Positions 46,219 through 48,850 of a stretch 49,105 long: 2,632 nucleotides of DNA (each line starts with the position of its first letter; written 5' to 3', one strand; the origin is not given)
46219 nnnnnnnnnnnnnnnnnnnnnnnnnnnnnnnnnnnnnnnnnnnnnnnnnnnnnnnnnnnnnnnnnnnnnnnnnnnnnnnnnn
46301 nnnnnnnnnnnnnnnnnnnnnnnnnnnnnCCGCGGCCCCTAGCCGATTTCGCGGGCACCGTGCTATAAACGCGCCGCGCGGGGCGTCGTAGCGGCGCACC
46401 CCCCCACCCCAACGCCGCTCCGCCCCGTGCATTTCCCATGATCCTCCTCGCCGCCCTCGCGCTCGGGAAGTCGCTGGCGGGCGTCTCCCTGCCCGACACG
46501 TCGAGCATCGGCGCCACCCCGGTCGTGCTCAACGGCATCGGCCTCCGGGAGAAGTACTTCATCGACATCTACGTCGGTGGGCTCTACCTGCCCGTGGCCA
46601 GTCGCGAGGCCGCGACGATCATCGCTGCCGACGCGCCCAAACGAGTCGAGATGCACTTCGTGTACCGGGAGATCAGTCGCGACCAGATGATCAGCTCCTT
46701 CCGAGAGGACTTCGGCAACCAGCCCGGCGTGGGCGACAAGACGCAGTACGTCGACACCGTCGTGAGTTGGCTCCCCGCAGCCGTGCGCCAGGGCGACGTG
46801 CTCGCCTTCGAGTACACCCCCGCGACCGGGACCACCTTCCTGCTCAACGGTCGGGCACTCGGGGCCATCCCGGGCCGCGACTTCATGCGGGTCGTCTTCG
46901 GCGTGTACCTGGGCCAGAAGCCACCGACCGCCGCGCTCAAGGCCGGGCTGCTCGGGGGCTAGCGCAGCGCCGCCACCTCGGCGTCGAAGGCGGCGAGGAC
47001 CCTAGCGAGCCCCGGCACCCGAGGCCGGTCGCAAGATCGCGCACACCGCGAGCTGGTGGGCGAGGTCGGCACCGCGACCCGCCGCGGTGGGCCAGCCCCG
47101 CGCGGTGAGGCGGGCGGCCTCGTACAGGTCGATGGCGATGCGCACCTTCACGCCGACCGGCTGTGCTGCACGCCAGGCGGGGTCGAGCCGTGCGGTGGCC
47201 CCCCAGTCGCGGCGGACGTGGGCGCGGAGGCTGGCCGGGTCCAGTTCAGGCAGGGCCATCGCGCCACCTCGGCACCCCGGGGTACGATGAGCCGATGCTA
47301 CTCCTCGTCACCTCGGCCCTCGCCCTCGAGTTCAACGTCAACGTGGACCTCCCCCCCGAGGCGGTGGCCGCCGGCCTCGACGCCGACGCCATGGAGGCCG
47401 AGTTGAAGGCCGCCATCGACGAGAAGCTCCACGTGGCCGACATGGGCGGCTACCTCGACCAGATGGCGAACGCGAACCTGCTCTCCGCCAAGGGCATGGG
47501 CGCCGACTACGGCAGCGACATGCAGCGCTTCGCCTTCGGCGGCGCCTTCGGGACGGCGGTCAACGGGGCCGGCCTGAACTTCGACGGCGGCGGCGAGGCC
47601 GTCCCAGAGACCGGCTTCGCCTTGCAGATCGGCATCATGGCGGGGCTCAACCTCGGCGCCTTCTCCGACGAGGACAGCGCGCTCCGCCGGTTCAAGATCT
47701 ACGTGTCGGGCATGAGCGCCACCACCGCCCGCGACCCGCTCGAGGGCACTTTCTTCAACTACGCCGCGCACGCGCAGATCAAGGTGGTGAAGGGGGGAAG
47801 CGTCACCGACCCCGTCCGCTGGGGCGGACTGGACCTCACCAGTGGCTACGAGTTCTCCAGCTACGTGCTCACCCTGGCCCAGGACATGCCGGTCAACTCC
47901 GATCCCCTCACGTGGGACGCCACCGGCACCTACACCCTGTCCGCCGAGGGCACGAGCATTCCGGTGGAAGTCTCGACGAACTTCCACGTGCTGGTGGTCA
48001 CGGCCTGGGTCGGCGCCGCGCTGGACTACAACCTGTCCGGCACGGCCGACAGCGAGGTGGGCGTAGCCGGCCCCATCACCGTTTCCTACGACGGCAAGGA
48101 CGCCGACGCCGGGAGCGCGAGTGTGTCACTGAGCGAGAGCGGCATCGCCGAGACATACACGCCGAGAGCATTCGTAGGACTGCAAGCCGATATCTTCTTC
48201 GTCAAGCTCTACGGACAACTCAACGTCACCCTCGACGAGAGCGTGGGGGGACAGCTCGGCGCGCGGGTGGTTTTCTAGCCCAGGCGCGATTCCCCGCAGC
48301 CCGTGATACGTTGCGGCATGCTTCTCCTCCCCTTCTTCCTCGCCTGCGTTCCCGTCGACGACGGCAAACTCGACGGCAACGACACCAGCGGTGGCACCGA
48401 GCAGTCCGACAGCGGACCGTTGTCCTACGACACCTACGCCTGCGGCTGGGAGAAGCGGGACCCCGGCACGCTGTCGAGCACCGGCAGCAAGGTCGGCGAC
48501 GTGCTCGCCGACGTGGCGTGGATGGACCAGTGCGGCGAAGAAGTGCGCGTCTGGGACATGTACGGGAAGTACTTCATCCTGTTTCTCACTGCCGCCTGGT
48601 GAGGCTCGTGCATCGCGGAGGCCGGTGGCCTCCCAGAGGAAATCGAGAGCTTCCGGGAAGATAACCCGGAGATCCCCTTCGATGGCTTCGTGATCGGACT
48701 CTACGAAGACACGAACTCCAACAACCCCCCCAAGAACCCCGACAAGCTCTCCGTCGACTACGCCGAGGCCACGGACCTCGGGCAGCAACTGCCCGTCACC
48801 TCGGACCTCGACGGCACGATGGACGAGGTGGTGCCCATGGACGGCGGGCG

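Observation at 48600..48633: Candidate selenocysteine codon in a W-U-G-S-C redox motif with a SECIS-like hairpin (lipoprotein thioredoxin-fold selenoprotein)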

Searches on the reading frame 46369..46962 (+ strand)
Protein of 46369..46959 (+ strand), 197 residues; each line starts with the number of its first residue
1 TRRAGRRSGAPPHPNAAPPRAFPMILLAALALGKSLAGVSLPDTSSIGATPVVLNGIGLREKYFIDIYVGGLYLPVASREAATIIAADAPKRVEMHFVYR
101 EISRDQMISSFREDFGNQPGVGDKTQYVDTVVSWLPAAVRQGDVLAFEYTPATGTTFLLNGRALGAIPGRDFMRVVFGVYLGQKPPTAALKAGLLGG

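Call 27: search_protein_families(library=pfam, proteins=[window:46369-46959:+], max_evalue=0.001)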
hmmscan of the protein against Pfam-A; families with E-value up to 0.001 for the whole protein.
window:46369-46959:+ (197 aa): 1 family
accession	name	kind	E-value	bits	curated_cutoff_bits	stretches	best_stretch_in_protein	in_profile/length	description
PF16036.10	Chalcone_3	-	4.8e-42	144.3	27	1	34-196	2-165/165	Chalcone isomerase-like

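Call 57: find_encoding_contigs(protein=window:46438-46962:+, flank=10000, max_places=4)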
Protein window:46438-46962:+ (174 aa): no gene with exactly this product is on record in the collection.

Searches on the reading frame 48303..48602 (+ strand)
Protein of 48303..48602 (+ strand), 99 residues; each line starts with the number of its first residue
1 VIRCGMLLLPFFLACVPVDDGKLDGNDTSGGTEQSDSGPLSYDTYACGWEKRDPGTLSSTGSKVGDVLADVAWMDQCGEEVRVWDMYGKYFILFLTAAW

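Call 58: find_encoding_contigs(protein=window:48303-48602:+, flank=10000, max_places=4)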
Protein window:48303-48602:+ (99 aa): no gene with exactly this product is on record in the collection.

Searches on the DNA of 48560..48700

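Call 76: search_rna_families(source=window, start=48560, end=48700, threshold=evalue, max_evalue=10)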
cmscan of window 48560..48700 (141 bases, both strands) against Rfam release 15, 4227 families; matches with E-value up to 10: 0.
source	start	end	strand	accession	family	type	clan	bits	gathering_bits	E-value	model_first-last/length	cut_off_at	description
